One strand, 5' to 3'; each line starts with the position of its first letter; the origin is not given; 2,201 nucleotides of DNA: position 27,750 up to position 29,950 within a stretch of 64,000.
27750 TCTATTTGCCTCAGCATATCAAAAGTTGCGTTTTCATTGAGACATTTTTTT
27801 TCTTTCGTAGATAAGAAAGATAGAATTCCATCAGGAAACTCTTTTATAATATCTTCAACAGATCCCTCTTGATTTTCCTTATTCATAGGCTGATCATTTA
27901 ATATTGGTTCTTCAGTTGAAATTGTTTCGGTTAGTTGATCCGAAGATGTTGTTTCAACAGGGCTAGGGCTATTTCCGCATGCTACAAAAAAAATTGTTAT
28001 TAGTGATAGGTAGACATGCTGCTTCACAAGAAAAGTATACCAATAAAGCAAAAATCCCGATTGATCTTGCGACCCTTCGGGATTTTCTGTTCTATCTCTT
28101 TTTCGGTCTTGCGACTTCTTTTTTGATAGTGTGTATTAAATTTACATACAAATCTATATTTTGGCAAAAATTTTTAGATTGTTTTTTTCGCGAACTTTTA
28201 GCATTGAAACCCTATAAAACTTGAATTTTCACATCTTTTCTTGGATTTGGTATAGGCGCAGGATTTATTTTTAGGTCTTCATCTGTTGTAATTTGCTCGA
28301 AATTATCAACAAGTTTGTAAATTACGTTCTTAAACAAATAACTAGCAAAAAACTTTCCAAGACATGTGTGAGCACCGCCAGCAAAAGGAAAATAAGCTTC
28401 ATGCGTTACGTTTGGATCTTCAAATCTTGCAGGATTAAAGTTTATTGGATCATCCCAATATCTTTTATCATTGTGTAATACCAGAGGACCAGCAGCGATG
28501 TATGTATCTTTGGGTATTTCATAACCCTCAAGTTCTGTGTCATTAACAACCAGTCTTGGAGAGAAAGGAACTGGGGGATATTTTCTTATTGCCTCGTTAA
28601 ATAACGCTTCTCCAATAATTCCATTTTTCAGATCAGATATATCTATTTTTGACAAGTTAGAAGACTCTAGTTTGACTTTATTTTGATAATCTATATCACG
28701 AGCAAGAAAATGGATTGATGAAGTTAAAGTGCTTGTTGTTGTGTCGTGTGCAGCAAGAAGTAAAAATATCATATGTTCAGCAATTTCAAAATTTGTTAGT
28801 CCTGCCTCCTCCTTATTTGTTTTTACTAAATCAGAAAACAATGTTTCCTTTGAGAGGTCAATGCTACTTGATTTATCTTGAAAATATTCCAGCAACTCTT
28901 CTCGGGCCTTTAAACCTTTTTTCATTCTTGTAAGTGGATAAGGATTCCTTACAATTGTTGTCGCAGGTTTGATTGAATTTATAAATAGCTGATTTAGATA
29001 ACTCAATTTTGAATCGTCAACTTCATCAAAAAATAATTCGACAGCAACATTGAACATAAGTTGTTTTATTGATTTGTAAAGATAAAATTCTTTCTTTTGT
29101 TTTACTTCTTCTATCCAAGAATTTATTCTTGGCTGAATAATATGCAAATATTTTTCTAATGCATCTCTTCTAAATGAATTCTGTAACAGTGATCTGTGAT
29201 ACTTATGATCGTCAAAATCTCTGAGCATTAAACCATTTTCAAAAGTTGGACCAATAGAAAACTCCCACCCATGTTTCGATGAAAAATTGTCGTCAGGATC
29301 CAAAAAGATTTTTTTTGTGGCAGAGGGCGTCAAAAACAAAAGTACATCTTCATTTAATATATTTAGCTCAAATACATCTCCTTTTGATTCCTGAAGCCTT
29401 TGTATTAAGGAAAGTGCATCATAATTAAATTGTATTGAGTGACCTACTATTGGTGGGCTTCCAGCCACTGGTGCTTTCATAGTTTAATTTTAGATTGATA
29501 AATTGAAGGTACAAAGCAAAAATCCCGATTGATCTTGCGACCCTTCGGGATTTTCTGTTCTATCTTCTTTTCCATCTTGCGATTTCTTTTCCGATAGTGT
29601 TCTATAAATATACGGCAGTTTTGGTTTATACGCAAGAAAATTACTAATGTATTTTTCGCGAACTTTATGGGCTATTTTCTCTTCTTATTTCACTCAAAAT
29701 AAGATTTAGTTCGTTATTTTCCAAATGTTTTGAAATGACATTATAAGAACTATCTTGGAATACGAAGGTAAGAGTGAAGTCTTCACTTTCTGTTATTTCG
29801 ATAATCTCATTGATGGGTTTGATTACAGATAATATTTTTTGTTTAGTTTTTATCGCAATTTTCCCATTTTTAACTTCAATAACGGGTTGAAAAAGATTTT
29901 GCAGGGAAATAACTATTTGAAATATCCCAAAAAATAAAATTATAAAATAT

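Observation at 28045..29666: Duplicated palindrome-promoter-structured leader-terminator module upstream of a cytochrome P450 and an Asp-box lipoprotein: candidate new cis-regulatory RNA or sRNA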

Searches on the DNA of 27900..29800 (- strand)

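Call 4: search_rna_families(source=window, start=27900, end=29800, threshold=evalue, max_evalue=10, show_alignments=4)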
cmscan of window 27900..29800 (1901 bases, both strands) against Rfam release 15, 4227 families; matches with E-value up to 10: 10.
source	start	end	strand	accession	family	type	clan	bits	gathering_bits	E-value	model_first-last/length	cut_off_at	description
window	29488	29589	+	RF01770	rimP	Cis-reg; leader;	-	24.6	47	0.33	1-102/102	no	Gammaprotebacteria rimP leader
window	28015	28093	+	RF02495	ohsC_RNA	Gene; antitoxin;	-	19.7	50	6.8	1-77/77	no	Oppression of Hydrophobic ORF by sRNA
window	29720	29760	+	RF00085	SNORD28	Gene; snRNA; snoRNA; CD-box;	-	19.6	50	5.6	1-75/75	no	Small nucleolar RNA SNORD28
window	29151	29217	-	RF01605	plasmodium_snoR30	Gene; snRNA; snoRNA; CD-box;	-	19.6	43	9.9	1-74/74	no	small nucleolar RNA snoR30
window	28042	28155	-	RF01772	rnk_pseudo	Cis-reg; leader;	-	18.8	55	3.8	1-108/108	no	Pseudomonas rnk leader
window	28021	28123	+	RF01770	rimP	Cis-reg; leader;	-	18.3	47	7.5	1-102/102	no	Gammaprotebacteria rimP leader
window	29328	29378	-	RF02447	SpR19_sRNA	Gene; sRNA;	-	17.1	79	7.3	1-123/123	no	Streptococcus sRNA SpR19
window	29206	29254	-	RF03923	mir-964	Gene; miRNA;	-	16.8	100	7.6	1-90/90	no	mir-964 microRNA precursor family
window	27909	27954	-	RF01551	TB8Cs4H2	Gene; snRNA; snoRNA; HACA-box;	-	15.4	50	9.7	1-71/71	no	Trypanosomatid snoRNA TB8Cs4H2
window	29446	29553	+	RF01822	RsaJ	Gene; sRNA;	-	13.5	100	3.4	1-287/287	no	RNA Staph. aureus A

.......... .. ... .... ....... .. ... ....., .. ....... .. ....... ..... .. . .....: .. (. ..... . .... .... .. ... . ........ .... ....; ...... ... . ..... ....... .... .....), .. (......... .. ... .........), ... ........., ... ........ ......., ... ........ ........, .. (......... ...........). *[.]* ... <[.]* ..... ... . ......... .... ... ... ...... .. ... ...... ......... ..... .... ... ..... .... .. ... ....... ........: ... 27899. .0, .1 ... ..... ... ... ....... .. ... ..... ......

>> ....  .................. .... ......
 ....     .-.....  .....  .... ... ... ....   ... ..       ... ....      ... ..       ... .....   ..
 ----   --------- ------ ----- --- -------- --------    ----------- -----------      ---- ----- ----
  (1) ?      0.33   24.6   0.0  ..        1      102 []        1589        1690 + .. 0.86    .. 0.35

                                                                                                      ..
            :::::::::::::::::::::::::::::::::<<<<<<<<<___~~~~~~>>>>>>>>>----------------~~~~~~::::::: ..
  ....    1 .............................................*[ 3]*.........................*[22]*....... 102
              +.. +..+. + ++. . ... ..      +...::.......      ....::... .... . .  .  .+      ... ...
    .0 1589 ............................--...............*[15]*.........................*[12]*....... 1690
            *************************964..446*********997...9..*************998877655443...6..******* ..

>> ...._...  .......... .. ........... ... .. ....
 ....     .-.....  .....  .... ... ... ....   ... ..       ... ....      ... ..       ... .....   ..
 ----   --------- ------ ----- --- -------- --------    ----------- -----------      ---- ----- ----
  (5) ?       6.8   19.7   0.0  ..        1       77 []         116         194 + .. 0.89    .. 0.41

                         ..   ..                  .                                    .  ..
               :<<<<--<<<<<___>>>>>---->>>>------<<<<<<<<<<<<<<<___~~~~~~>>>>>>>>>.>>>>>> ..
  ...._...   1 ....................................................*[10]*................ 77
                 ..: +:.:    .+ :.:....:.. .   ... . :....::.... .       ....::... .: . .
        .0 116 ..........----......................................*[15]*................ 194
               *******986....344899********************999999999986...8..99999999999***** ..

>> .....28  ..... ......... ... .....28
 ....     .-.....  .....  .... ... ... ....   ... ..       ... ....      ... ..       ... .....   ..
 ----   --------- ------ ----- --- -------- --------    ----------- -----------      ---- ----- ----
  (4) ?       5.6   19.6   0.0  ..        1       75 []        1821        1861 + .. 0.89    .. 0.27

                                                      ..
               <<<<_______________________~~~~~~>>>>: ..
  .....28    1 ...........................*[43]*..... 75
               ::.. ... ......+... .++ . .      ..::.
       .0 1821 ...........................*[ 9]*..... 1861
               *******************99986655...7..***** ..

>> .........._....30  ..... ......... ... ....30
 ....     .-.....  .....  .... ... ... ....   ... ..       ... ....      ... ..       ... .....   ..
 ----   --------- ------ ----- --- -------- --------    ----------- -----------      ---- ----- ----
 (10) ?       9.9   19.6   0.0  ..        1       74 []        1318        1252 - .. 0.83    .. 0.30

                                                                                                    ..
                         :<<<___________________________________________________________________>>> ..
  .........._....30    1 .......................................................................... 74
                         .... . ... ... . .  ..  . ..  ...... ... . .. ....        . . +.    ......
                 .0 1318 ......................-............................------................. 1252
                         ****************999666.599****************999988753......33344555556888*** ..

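Call 41: search_with_rna_model(model_id=R1, sources=[L002, L003, L004, L012, L013, L022, L023, L024, L026, L027, L028, L030, L032, L033, L034, L036, L037, L039, L040, L045, L046, L047, L048, L049, L050, L053, L054, L061, L062, L063, L065, L067, L068, L069, L070, L073, L074, L077, L078, L079, L081, L083, L085, L086, L088, L089, L090, L091, L092, L094, L095, L096, L097, L099, L101, L102, L103, L104, L105, L106, L108, L109, L110, L111, L112, L113, L114], max_evalue=0.1)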
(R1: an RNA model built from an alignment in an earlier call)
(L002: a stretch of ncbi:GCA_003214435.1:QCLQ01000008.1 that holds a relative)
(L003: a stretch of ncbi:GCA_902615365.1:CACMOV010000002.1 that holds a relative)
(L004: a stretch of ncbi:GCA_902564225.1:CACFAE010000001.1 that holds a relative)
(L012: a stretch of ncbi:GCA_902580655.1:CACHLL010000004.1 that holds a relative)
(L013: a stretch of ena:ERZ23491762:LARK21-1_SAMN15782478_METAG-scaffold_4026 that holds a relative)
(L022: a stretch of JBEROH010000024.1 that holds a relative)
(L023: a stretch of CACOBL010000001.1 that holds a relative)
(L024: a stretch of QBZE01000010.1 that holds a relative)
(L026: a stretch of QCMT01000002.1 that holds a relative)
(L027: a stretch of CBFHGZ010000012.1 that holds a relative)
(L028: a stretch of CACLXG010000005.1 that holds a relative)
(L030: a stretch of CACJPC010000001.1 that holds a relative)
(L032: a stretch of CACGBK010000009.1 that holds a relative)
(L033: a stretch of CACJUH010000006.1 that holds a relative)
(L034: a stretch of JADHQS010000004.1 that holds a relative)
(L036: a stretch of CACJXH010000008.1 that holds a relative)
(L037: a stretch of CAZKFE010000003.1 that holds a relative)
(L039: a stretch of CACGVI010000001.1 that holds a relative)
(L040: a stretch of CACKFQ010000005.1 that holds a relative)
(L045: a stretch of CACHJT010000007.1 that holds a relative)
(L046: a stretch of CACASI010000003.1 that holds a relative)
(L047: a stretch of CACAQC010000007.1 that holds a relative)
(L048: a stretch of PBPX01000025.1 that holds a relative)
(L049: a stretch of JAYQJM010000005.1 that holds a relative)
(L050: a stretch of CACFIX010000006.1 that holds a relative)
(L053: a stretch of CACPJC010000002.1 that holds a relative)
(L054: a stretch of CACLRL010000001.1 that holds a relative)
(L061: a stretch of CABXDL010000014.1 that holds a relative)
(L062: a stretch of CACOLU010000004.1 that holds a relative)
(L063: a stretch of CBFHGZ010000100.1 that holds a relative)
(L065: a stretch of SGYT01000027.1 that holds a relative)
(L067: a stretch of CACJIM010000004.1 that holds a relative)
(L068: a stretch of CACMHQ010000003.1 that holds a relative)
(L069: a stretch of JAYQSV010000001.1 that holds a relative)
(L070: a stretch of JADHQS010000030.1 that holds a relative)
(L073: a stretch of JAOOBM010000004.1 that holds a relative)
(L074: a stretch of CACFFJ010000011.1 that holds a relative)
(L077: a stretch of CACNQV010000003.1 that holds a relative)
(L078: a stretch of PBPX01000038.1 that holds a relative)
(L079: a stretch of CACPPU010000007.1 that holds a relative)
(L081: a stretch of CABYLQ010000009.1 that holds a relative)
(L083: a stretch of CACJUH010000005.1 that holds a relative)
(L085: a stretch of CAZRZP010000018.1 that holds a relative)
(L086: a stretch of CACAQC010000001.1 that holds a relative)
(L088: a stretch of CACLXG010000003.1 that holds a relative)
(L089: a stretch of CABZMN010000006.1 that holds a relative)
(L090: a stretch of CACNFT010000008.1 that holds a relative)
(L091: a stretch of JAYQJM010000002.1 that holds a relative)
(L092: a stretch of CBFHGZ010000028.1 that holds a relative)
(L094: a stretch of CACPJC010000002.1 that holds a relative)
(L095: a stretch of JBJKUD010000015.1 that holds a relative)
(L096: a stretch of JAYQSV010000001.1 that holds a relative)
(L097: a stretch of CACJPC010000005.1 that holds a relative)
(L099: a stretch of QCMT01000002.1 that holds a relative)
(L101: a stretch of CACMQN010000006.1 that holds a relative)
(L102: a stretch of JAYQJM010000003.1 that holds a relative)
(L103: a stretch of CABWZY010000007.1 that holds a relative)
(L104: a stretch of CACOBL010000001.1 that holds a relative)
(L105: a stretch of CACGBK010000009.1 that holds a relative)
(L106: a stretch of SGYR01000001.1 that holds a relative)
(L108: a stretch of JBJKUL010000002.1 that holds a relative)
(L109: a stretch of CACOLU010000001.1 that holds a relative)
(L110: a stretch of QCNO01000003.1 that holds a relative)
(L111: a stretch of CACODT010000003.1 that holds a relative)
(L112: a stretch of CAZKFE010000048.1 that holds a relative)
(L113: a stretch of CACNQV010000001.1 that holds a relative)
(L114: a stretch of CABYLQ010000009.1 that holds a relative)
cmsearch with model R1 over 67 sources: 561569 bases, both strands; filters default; matches with E-value up to 0.1: 136.
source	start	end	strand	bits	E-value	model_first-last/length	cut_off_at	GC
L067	3248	3343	-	119.4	2.3e-17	1-96/96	no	0.35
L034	3005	3100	+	119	2.7e-17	1-96/96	no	0.34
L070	2564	2659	-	119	2.7e-17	1-96/96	no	0.34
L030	5528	5623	-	118.8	3e-17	1-96/96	no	0.36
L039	5707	5802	+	118.8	3e-17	1-96/96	no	0.36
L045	3493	3588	+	118.8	3e-17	1-96/96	no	0.36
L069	3266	3361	-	118.8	3e-17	1-96/96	no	0.36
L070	3521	3616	-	118.8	3e-17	1-96/96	no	0.36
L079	7227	7322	-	118.8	3e-17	1-96/96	no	0.36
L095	5900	5995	+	118.8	3e-17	1-96/96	no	0.36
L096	4139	4234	+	118.8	3e-17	1-96/96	no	0.36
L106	4651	4746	-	118.4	3.5e-17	1-96/96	no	0.35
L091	3746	3841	-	118.1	3.9e-17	1-96/96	no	0.36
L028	2024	2119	-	118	4e-17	1-96/96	no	0.38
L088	7358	7453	-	118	4e-17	1-96/96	no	0.38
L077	2629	2724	-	117.8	4.4e-17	1-96/96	no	0.32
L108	1401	1496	-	117.8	4.5e-17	1-96/96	no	0.32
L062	553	648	+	117.6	4.8e-17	1-96/96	no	0.34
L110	2101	2196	-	117.6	4.8e-17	1-96/96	no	0.34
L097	4278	4373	+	117.5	5e-17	1-96/96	no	0.38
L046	2046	2141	-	117.2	5.5e-17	1-96/96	no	0.38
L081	1148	1243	-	117.1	5.8e-17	1-96/96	no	0.36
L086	1521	1616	+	117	6.1e-17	1-96/96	no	0.35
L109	3868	3963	+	116.9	6.2e-17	1-96/96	no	0.33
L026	7358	7453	+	116.8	6.6e-17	1-96/96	no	0.34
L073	2607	2702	-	116.8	6.6e-17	1-96/96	no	0.34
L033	7142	7237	-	116.7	6.8e-17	1-96/96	no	0.36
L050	3824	3919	-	116.7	6.8e-17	1-96/96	no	0.36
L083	7738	7833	-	116.7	6.8e-17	1-96/96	no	0.36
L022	703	798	-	116.6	7.1e-17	1-96/96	no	0.35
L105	932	1027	-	116.5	7.3e-17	1-96/96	no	0.39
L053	576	671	-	116.4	7.8e-17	1-96/96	no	0.33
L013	1428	1523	+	116.3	8e-17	1-96/96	no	0.36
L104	2796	2891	-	116.3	8.1e-17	1-96/96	no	0.35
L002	9874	9969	+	116.1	8.7e-17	1-96/96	no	0.34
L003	9874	9969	+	116.1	8.7e-17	1-96/96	no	0.34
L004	9874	9969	+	116.1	8.7e-17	1-96/96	no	0.34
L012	9874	9969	+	116.1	8.7e-17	1-96/96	no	0.34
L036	3528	3623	+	116.1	8.7e-17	1-96/96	no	0.34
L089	2977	3072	-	116.1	8.7e-17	1-96/96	no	0.34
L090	2023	2118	-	116.1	8.7e-17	1-96/96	no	0.34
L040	2655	2750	-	115.9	9.2e-17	1-96/96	no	0.38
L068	4882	4977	+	115.8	9.6e-17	1-96/96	no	0.33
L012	11342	11437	+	115.7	1e-16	1-96/96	no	0.38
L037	476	571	+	115.6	1e-16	1-96/96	no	0.35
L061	1988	2083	+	115.6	1e-16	1-96/96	no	0.35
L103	2926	3021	+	115.6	1e-16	1-96/96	no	0.35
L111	2571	2666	-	115.6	1.1e-16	1-96/96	no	0.32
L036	4996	5091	+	115.6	1.1e-16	1-96/96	no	0.36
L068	6354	6449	+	115.6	1.1e-16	1-96/96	no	0.36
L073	1135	1230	-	115.6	1.1e-16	1-96/96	no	0.36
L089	1509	1604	-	115.6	1.1e-16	1-96/96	no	0.36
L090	555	650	-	115.6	1.1e-16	1-96/96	no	0.36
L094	7104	7199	-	115.6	1.1e-16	1-96/96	no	0.36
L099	830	925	+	115.6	1.1e-16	1-96/96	no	0.36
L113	3997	4092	-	115.5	1.1e-16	1-96/96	no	0.35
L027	1225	1320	-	115.2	1.2e-16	1-96/96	no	0.34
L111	1098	1193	-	115.1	1.3e-16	1-96/96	no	0.34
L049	7098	7193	+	114.8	1.4e-16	1-96/96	no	0.34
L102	1204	1299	+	114.8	1.4e-16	1-96/96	no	0.34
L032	7463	7558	-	114.7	1.5e-16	1-96/96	no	0.38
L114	7680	7775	-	114.7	1.5e-16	1-96/96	no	0.38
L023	3915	4010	+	114.6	1.6e-16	1-96/96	no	0.34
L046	578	673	-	114.3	1.8e-16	1-96/96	no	0.39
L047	7850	7945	+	114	2e-16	1-96/96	no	0.36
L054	3717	3812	+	113.8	2.1e-16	1-96/96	no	0.38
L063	238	333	-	113.6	2.4e-16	1-96/96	no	0.33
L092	3693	3788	-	113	3e-16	1-96/96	no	0.34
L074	3283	3378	+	112.8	3.2e-16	1-96/96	no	0.36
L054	2249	2344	+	112.7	3.3e-16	1-96/96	no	0.39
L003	11342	11437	+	112.5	3.6e-16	1-96/96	no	0.36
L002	11342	11437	+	112.5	3.6e-16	1-96/96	no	0.36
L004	11342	11437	+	112.5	3.6e-16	1-96/96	no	0.36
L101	1255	1350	+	112.2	4.1e-16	1-96/96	no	0.3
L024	5682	5777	+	111.9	4.5e-16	1-96/96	no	0.34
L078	400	495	-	111.4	5.7e-16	1-96/96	no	0.34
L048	1293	1388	-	110.9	7e-16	1-96/96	no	0.35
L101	2723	2818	+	109.6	1.1e-15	1-96/96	no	0.33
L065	341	436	-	109.6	1.2e-15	1-96/96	no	0.36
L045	4161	4255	+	106.9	3.3e-15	1-96/96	no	0.37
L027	556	651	-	106.5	4e-15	1-96/96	no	0.34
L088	7143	7237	-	106.3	4.2e-15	1-96/96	no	0.34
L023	4099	4193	+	106.3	4.3e-15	1-96/96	no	0.36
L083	7555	7649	-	106.3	4.3e-15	1-96/96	no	0.36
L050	3641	3735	-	106.3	4.3e-15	1-96/96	no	0.35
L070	1897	1991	-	104.5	8.6e-15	1-96/96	no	0.34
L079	5257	5351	-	104.3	9.2e-15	1-96/96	no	0.35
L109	4072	4166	+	104.3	9.4e-15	1-96/96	no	0.35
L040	2441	2535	-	103.8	1.2e-14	1-96/96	no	0.37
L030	4850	4944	-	103.4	1.4e-14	1-96/96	no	0.37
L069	277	370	-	102.9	1.6e-14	1-96/96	no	0.33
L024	4216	4309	+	102.5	1.9e-14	1-96/96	no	0.33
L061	519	612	+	102.5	1.9e-14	1-96/96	no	0.33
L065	1811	1904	-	102.5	1.9e-14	1-96/96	no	0.33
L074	1815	1908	+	102.5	1.9e-14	1-96/96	no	0.33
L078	1868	1961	-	102.5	1.9e-14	1-96/96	no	0.33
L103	1457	1550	+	102.5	1.9e-14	1-96/96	no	0.33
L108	704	798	-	102.4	2e-14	1-96/96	no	0.37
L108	2390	2484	-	102.4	2e-14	1-96/96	no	0.37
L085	1138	1231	-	101.7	2.6e-14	1-96/96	no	0.32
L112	955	1048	-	101.7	2.6e-14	1-96/96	no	0.32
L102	3207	3302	+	101.3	3.1e-14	1-96/96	no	0.32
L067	3036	3130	-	101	3.5e-14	1-96/96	no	0.35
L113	3784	3878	-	99.9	5.3e-14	1-96/96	no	0.34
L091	3080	3174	-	97.4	1.4e-13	1-96/96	no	0.36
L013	1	55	+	65.9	3.8e-08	42-96/96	5'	0.38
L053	532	625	+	37.3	0.0032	1-96/96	no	0.28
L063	190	287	+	34.2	0.011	1-96/96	no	0.33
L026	7404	7497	-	34.1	0.012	1-96/96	no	0.29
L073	2563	2656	+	34.1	0.012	1-96/96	no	0.29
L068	4928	5021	-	34.1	0.012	1-96/96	no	0.29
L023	3961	4055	-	34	0.012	1-96/96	no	0.32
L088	7114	7192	+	33.7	0.014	1-96/96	no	0.33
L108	1354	1450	+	33.6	0.014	1-96/96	no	0.34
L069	232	326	+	32.9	0.018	1-96/96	no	0.32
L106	4633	4700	+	32.4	0.023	1-96/96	no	0.32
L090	498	604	+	32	0.027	1-96/96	no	0.36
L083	7693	7787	+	31.8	0.029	1-96/96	no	0.32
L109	4117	4199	-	31.7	0.03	1-96/96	no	0.33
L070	2532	2613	+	31.5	0.033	1-96/96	no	0.33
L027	1178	1274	+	31.4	0.033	1-96/96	no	0.33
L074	3329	3442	-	31.1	0.038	1-96/96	no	0.35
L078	1835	1917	+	30.9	0.041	1-96/96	no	0.3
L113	3765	3833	+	30.8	0.042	1-96/96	no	0.38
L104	2766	2845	+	30.8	0.043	1-96/96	no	0.34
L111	1020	1147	+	30.5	0.048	1-96/96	no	0.32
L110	2071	2150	+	30.4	0.05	1-96/96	no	0.32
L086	1567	1647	-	30.3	0.053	1-96/96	no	0.33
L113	3979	4046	+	30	0.058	1-96/96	no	0.41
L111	2541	2620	+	29.9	0.061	1-96/96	no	0.31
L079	7180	7276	+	29.1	0.084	1-96/96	no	0.37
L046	2006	2095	+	29.1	0.084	1-96/96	no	0.33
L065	1773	1860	+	29.1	0.085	1-96/96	no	0.3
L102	1250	1347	-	28.9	0.091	1-96/96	no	0.37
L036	5042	5148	-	28.9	0.091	1-96/96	no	0.35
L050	3779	3873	+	28.8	0.097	1-96/96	no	0.34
